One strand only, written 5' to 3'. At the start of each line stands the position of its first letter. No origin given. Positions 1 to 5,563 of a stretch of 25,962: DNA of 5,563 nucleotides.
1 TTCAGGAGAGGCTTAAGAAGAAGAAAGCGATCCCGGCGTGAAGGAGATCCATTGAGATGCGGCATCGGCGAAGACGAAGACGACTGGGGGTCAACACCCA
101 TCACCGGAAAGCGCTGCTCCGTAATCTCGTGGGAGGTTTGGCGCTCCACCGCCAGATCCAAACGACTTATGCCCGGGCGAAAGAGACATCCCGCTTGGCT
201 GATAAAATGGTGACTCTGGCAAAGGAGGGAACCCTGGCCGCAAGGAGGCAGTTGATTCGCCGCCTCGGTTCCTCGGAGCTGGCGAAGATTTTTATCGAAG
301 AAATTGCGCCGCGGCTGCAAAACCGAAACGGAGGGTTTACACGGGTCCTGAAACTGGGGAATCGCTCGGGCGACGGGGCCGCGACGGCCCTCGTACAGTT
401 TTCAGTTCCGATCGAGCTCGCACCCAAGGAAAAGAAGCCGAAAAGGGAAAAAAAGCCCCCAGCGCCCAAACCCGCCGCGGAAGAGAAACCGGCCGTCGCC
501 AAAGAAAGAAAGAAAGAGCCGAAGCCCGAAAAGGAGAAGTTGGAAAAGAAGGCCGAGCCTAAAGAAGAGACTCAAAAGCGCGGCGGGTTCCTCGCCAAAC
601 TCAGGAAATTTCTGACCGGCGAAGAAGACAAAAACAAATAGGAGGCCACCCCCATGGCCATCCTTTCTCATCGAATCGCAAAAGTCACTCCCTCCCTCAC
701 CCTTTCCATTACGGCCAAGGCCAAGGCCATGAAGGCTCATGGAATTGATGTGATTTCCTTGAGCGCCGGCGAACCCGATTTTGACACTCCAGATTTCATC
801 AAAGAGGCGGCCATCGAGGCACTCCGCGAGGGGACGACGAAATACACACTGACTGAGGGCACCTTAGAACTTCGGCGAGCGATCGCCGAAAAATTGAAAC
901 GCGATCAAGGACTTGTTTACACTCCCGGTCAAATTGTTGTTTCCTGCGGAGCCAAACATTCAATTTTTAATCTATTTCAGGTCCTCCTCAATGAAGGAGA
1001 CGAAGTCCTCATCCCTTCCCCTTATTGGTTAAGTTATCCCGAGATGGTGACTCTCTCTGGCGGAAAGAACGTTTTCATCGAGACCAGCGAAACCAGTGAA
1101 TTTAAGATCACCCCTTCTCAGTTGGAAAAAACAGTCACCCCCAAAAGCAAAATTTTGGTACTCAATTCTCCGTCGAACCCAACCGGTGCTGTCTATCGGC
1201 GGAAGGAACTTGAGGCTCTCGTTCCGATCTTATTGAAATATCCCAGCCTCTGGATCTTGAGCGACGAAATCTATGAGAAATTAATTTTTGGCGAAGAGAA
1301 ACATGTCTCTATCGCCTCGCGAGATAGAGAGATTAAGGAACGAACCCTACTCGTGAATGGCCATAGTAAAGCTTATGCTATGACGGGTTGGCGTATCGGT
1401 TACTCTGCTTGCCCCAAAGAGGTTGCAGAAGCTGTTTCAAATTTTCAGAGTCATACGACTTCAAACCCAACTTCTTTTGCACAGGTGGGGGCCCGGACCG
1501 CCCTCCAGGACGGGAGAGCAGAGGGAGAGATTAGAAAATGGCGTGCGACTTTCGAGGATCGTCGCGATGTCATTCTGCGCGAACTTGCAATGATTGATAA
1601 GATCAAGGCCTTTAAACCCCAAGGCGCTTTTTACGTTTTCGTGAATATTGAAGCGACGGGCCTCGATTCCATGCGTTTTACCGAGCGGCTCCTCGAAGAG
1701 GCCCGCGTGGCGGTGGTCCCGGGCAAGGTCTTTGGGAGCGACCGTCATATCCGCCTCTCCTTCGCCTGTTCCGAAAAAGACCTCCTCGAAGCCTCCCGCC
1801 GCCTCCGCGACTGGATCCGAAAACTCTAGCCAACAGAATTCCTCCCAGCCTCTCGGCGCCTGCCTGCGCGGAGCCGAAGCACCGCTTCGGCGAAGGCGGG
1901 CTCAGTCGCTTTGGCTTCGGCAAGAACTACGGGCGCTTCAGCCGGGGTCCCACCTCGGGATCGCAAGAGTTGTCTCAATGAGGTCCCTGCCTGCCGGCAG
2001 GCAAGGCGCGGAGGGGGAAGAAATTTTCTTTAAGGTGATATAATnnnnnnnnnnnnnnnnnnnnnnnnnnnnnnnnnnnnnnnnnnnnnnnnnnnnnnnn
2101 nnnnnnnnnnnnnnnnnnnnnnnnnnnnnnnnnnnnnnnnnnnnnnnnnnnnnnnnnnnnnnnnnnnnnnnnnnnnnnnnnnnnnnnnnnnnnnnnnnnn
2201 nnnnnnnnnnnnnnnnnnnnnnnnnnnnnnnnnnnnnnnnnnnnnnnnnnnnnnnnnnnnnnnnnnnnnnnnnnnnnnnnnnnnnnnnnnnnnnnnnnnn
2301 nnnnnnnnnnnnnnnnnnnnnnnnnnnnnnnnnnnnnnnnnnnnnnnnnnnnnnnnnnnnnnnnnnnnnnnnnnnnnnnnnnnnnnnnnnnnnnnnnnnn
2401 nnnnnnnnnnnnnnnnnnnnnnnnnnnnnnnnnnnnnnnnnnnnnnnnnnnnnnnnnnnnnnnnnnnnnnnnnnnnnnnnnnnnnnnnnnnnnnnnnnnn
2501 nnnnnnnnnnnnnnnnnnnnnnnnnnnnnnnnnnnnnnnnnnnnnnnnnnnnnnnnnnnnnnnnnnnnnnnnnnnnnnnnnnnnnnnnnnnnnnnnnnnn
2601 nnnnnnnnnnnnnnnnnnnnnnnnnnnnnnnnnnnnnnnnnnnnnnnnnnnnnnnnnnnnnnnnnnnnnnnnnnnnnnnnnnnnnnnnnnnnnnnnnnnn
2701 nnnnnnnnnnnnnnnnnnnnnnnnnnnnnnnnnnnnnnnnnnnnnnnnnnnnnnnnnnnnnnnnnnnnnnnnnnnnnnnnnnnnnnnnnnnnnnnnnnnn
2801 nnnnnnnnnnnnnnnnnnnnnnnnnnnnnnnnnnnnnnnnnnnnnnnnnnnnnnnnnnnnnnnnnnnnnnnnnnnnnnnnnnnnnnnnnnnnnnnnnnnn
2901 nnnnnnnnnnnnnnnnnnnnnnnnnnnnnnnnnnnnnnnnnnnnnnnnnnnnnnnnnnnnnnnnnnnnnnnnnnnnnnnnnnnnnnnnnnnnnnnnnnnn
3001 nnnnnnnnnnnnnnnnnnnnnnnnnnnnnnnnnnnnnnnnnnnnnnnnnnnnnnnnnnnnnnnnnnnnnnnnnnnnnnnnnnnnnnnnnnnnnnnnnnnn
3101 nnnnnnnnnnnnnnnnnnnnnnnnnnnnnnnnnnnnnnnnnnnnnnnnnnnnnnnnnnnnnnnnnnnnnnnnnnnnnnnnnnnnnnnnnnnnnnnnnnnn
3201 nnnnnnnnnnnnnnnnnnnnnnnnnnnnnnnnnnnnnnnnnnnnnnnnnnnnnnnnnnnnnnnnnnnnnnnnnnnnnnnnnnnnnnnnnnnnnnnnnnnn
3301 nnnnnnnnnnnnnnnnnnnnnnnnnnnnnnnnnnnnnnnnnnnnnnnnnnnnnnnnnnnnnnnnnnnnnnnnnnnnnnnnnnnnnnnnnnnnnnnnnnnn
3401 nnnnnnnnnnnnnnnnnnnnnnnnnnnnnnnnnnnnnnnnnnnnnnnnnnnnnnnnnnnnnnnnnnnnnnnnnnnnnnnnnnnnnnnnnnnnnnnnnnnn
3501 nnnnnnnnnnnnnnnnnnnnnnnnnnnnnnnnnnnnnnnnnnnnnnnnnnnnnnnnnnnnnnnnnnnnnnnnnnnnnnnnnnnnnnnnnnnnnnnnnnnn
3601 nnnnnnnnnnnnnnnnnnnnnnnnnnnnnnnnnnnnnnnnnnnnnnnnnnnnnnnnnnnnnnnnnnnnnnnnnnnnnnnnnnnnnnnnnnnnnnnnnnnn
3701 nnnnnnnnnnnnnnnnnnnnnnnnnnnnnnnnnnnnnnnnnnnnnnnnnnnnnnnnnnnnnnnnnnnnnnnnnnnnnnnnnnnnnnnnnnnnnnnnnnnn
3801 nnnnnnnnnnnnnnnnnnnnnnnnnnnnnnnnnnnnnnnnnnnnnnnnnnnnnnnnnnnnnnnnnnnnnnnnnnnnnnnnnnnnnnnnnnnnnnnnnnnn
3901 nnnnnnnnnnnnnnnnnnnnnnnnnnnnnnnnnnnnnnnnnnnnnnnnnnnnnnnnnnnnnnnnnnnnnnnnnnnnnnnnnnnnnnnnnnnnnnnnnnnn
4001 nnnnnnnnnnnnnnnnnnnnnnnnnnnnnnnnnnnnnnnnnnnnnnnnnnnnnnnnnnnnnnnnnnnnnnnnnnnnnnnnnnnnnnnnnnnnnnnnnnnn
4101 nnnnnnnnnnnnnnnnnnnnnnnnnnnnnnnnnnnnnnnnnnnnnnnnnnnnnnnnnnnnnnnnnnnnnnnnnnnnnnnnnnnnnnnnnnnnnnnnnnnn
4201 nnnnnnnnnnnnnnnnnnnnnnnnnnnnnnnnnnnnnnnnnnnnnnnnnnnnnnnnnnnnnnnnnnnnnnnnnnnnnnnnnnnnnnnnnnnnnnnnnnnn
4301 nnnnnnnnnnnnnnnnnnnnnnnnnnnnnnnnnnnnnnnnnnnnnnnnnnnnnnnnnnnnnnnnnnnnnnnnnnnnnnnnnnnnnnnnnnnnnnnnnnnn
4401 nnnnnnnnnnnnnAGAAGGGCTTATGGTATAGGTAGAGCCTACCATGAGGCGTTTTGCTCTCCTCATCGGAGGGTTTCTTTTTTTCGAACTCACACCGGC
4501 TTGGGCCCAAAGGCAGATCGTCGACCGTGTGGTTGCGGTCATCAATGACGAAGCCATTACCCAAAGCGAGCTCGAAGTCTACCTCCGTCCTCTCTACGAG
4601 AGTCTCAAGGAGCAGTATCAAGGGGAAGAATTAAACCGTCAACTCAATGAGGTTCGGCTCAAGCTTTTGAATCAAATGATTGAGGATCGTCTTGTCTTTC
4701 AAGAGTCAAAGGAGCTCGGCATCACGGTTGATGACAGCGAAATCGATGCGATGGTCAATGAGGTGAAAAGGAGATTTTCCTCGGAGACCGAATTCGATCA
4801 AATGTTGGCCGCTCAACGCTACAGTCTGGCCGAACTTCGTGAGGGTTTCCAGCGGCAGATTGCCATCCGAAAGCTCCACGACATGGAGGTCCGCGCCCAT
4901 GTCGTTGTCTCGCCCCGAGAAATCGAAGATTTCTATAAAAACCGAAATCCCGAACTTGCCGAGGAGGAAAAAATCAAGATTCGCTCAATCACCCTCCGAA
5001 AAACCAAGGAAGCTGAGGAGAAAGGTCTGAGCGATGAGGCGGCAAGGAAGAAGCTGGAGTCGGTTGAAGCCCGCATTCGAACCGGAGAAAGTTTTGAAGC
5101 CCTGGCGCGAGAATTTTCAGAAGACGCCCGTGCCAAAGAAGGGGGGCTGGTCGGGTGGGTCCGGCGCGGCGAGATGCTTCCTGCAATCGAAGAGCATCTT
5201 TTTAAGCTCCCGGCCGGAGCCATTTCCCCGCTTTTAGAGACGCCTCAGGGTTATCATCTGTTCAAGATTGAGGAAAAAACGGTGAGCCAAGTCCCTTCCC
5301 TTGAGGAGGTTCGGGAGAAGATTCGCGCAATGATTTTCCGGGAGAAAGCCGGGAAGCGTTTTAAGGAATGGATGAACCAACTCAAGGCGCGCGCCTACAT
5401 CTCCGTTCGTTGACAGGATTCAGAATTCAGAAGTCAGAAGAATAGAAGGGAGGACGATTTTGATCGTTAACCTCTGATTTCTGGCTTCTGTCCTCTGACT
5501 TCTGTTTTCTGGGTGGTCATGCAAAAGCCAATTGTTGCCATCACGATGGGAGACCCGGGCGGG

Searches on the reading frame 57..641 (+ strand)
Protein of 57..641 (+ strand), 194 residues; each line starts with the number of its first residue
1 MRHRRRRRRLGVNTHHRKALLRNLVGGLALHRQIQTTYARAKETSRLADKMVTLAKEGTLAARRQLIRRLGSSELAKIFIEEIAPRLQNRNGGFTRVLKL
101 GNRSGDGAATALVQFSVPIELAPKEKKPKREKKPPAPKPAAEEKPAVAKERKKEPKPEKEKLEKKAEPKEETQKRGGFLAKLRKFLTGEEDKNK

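Call 7: search_protein_families(library=pfam, proteins=[window:57-641:+], max_evalue=0.001)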
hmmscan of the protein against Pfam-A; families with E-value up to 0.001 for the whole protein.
window:57-641:+ (194 aa): 1 family
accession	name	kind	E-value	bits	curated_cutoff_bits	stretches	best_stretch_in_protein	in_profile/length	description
PF01196.24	Ribosomal_L17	-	1.7e-28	99.8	27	1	20-115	1-96/97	Ribosomal protein L17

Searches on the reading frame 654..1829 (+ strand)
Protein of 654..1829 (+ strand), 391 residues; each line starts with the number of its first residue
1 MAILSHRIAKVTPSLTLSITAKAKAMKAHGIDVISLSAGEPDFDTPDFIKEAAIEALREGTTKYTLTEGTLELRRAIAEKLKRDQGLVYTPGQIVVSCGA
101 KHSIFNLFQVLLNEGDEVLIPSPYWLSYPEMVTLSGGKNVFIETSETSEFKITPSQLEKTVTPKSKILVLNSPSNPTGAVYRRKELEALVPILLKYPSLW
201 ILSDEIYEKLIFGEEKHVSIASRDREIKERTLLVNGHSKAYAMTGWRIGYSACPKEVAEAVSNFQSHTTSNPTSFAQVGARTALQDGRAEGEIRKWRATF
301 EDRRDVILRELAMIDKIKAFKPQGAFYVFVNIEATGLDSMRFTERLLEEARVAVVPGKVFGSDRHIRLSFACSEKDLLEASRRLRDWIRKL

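Call 7: search_protein_families(library=pfam, proteins=[window:654-1829:+], max_evalue=0.001)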
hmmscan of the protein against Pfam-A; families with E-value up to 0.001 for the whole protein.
window:654-1829:+ (391 aa): 2 families
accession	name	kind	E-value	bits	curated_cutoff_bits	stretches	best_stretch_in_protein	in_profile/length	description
PF00155.27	Aminotran_1_2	-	7.2e-75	252.9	19.7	1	32-383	2-360/361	Aminotransferase class I and II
PF01041.23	DegT_DnrJ_EryC1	-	5.8e-06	26.2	19.8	1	95-169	44-117/360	DegT/DnrJ/EryC1/StrS aminotransferase family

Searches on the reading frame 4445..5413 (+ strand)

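Call 7: search_protein_families(library=pfam, proteins=[window:4445-5413:+], max_evalue=0.001)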
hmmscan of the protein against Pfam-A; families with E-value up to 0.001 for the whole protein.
window:4445-5413:+ (322 aa): 6 families
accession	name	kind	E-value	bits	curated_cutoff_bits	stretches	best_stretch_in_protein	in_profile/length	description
PF13616.12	Rotamase_3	-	1.1e-21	78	22.5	1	173-278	12-115/116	PPIC-type PPIASE domain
PF00639.27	Rotamase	-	2.4e-21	77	21.7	1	186-276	5-96/97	PPIC-type PPIASE domain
PF13624.11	SurA_N_3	-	3.3e-17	63.2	27.2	1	5-144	19-161/162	SurA-like N-terminal domain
PF13145.12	Rotamase_2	-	5.2e-16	60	27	1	155-291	1-121/121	PPIC-type PPIASE domain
PF13623.11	SurA_N_2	-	1.5e-13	51.3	28.5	1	13-119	22-138/145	SurA-like N-terminal domain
PF09312.16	SurA_N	-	2.3e-13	50.8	30.8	1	26-144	1-117/118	SurA N-terminal domain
